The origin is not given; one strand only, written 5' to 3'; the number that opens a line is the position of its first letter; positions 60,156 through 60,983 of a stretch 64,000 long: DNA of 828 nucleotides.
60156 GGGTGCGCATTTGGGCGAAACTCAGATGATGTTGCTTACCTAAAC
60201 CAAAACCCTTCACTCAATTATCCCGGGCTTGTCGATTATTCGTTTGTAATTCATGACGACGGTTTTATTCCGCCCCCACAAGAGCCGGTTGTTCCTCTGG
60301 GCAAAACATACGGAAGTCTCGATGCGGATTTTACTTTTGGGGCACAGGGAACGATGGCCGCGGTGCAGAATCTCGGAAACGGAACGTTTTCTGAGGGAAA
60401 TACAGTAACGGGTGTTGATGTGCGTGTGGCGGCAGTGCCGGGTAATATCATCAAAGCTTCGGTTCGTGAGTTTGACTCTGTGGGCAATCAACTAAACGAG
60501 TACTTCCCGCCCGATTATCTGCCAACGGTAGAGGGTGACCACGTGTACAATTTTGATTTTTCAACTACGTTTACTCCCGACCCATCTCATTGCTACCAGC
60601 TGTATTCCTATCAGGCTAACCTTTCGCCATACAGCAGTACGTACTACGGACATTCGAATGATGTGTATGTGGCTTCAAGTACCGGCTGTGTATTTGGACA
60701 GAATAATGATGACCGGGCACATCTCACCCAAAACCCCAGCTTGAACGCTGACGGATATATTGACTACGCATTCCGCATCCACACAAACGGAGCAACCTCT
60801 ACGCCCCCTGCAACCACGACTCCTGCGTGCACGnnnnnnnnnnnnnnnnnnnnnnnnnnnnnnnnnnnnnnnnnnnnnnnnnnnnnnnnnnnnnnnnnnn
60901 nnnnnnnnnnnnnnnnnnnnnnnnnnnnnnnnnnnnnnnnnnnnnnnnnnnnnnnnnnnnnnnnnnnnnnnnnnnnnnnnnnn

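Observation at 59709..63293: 1200-aa secreted LCAT-like (YDWR) lipase/acyltransferase with tandemly duplicated N-terminal domains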

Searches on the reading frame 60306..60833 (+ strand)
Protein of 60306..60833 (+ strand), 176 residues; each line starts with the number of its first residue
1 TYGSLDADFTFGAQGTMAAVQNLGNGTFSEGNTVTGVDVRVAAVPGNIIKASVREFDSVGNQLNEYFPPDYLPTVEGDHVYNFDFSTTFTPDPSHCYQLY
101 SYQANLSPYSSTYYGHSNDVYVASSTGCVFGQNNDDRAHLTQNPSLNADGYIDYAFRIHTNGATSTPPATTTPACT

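Call 25: find_homologous_proteins(query=window:60306-60833:+, max_evalue=0.001)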
Query window:60306-60833:+: 49 candidates shared short words with the query, none scored E <= 0.001.
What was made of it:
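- Tried and rejected: N2 domain database search. find_homologous_proteins with N2 alone returned nothing, not even the parent protein (call 25).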

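Call 34: predict_structure(alignment_id=A3)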
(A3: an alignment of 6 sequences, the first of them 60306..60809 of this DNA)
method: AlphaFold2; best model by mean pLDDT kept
length: 168 residues; sequences in the alignment: 6
mean_pLDDT: 60.9   pTM: 0.65
mean pLDDT of the five models: 60.9, 59.2, 57.8, 53.3, 51.3
residues with pLDDT >= 90: 1; 70-90: 61; 50-70: 56; < 50: 50
segments of 3 or more residues with pLDDT < 50: 1-14, 112-119, 135-155, 162-168
pLDDT, mean of each block of 10 residues (from residue 1): 28 49 64 73 70 84 87 75 83 80 60 44 63 48 36 47 42
secondary structure, 60 per line:
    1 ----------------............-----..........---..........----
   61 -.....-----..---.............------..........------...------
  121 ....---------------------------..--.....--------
elements in order: E17-28 E34-43 E47-56 E62-66 E77-89 E96-105 E112-114 E121-124 E156-160
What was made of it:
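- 60306..60809 (+): N-domain copy 2 (residues 200-367). An all-beta, probably jelly-roll-like module with two invariant Cys. AF2 pLDDT 60.9 (call 34).
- Tried and rejected: With only 6 sequences, pLDDT was 60.9 (call 34).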

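Call 35: search_protein_representatives(alignment_id=A3)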
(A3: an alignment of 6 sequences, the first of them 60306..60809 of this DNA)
Query: 6 sequences, 171 profile positions. Proteins with E-value up to 0.001 (for the whole library): 10; up to 1e-10: 6; up to 1e-30: 5. The best 10 are listed.
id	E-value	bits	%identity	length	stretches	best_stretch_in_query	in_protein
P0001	2.4e-166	564.9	-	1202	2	2-170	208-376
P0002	1.0e-154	527.0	-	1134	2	2-168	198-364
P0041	1.4e-74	266.1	-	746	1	1-166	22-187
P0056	1.3e-59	217.5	-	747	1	3-169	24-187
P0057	7.9e-42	159.5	-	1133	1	1-162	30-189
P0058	2.2e-29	119.0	-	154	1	2-132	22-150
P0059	2.3e-10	57.1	-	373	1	22-165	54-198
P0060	3.6e-06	43.5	-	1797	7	139-166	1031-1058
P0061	8.4e-05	39.0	-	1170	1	74-107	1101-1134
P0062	6.0e-04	36.2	-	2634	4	19-66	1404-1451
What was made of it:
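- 60306..60809 (+): About 7 proteins carry it among 1.84 billion representatives (call 35).
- Tried and rejected: The exhaustive HMMER search (call 35) replaced it.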

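Call 37: search_protein_families(library=pfam, proteins=[P0056, P0057, P0059, P0058], max_evalue=0.01)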
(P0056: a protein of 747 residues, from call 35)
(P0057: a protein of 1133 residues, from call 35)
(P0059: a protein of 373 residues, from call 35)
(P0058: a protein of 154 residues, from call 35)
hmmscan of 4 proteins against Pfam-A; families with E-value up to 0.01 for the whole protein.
P0056 (747 aa): 0 families

P0057 (1133 aa): 4 families
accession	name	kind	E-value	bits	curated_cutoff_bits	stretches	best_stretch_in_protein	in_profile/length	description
PF18676.6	MBG_2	-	1.2e-12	48.7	25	1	929-1007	1-71/72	MBG domain (YGX type)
PF24096.1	DUF7379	-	2.9e-07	31.1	33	1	490-549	60-121/191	Domain of unknown function (DUF7379)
PF02450.21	LCAT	-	6.5e-06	26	21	1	429-588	66-206/392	Lecithin:cholesterol acyltransferase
PF07819.20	PGAP1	-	0.00016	22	24.3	1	488-547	76-136/233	PGAP1-like alpha/beta domain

P0059 (373 aa): 0 families

P0058 (154 aa): 0 families

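Call 38: fold_search(model_id=the predicted structure, library=pdb)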
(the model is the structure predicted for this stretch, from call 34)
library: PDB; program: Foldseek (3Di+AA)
matches with E <= 10: 1722; with E <= 0.001: 11
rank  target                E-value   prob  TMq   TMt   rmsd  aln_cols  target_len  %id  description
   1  3fbm                  4.7e-04  1.00  0.34  0.15  17.5       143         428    7  D431N Mutant VP2 Protein of Infectious Bursal Disease Virus; Derived T=1 Particles (released 2009-01-13)
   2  1wce_A                7.6e-04  1.00  0.34  0.15  17.0       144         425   10  Crystal structure of the T13 IBDV viral particle reveals a missing link in icosahedral viruses evolution (released 2005-04-06)
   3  1wce_H                8.0e-04  1.00  0.34  0.15  16.9       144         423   10  Crystal structure of the T13 IBDV viral particle reveals a missing link in icosahedral viruses evolution (released 2005-04-06)
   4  1wce_B                8.9e-04  1.00  0.34  0.15  16.9       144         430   10  Crystal structure of the T13 IBDV viral particle reveals a missing link in icosahedral viruses evolution (released 2005-04-06)
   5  1wce_K                9.4e-04  1.00  0.34  0.15  16.9       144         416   10  Crystal structure of the T13 IBDV viral particle reveals a missing link in icosahedral viruses evolution (released 2005-04-06)
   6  1wce_I                9.4e-04  1.00  0.34  0.15  16.9       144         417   10  Crystal structure of the T13 IBDV viral particle reveals a missing link in icosahedral viruses evolution (released 2005-04-06)
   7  1wce_J                9.4e-04  1.00  0.34  0.15  16.9       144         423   10  Crystal structure of the T13 IBDV viral particle reveals a missing link in icosahedral viruses evolution (released 2005-04-06)
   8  1wce_M                9.4e-04  1.00  0.34  0.15  17.0       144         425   10  Crystal structure of the T13 IBDV viral particle reveals a missing link in icosahedral viruses evolution (released 2005-04-06)
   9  1wce_G                9.4e-04  1.00  0.34  0.15  17.0       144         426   10  Crystal structure of the T13 IBDV viral particle reveals a missing link in icosahedral viruses evolution (released 2005-04-06)
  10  1wce_E                9.4e-04  1.00  0.34  0.15  17.0       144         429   10  Crystal structure of the T13 IBDV viral particle reveals a missing link in icosahedral viruses evolution (released 2005-04-06)
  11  1wce_F                9.4e-04  1.00  0.34  0.14  17.0       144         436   10  Crystal structure of the T13 IBDV viral particle reveals a missing link in icosahedral viruses evolution (released 2005-04-06)
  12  8iq9_A                1.1e-03  1.00  0.33  0.12   4.7        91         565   20  Crystal structure of trimeric K2-2 TSP in complex with tetrasaccharide and octasaccharide (released 2024-02-21)
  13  8iq5_A                1.1e-03  1.00  0.33  0.12   4.7        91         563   20  Crystal structure of trimeric K2-2 TSP (released 2024-02-21)
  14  7vrp_J                1.2e-03  1.00  0.38  0.17   9.3       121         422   11  Structure of infectious bursal disease virus Gx strain (released 2022-03-30)
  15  1wce_D                1.2e-03  1.00  0.34  0.15  16.9       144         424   10  Crystal structure of the T13 IBDV viral particle reveals a missing link in icosahedral viruses evolution (released 2005-04-06)
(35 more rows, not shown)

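Call 82: fold_search(model_id=the predicted structure, library=viral)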
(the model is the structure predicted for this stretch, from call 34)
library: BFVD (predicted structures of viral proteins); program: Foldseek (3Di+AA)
matches with E <= 10: 1858; with E <= 0.001: 9
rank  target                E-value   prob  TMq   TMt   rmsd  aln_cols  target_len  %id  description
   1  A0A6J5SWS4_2          1.2e-04  0.99  0.36  0.06  27.1       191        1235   14  Collagen triple helix repeat [uncultured Caudovirales phage]
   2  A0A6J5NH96            1.5e-04  1.00  0.36  0.12  22.4       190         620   12  Collagen triple helix repeat [uncultured Caudovirales phage]
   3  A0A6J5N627            2.5e-04  0.96  0.32  0.11  27.6       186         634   17  Collagen triple helix repeat [uncultured Caudovirales phage]
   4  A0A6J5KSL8            3.3e-04  0.98  0.26  0.08  14.6       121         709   17  Collagen triple helix repeat [uncultured Caudovirales phage]
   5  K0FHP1                4.6e-04  1.00  0.36  0.13  11.4       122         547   10  Structural polyprotein (Fragment) [Avian infectious bursal disease virus]
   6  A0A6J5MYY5            4.8e-04  1.00  0.39  0.11   6.4       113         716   12  Uncharacterized protein [uncultured Caudovirales phage]
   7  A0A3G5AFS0            4.8e-04  1.00  0.36  0.06  10.7       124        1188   14  Uncharacterized protein [Solivirus sp.]
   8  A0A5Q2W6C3            5.4e-04  1.00  0.42  0.07   4.3       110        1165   17  (no name in the UniProt tables at hand)
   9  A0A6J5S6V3            9.2e-04  1.00  0.34  0.05  10.0       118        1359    8  Intramolecular chaperone auto-processing domain containing protein [uncultured Caudovirales phage]
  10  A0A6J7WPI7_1          1.1e-03  1.00  0.35  0.08  10.7       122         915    8  Intramolecular chaperone auto-processing domain containing protein [uncultured Caudovirales phage]
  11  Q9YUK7                1.4e-03  1.00  0.35  0.39  11.9       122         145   11  Structural polyprotein (Fragment) [Avian infectious bursal disease virus]
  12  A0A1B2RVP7            1.5e-03  0.84  0.30  0.26  18.1       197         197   12  ORF4 [Renton virus]
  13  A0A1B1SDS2            1.7e-03  0.98  0.35  0.08  10.3       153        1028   18  (no name in the UniProt tables at hand)
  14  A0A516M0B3            1.8e-03  0.99  0.41  0.32  13.5       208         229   14  (no name in the UniProt tables at hand)
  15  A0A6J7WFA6            1.9e-03  1.00  0.34  0.21  11.1       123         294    7  Phage major tail protein TP901-1 [uncultured Caudovirales phage]
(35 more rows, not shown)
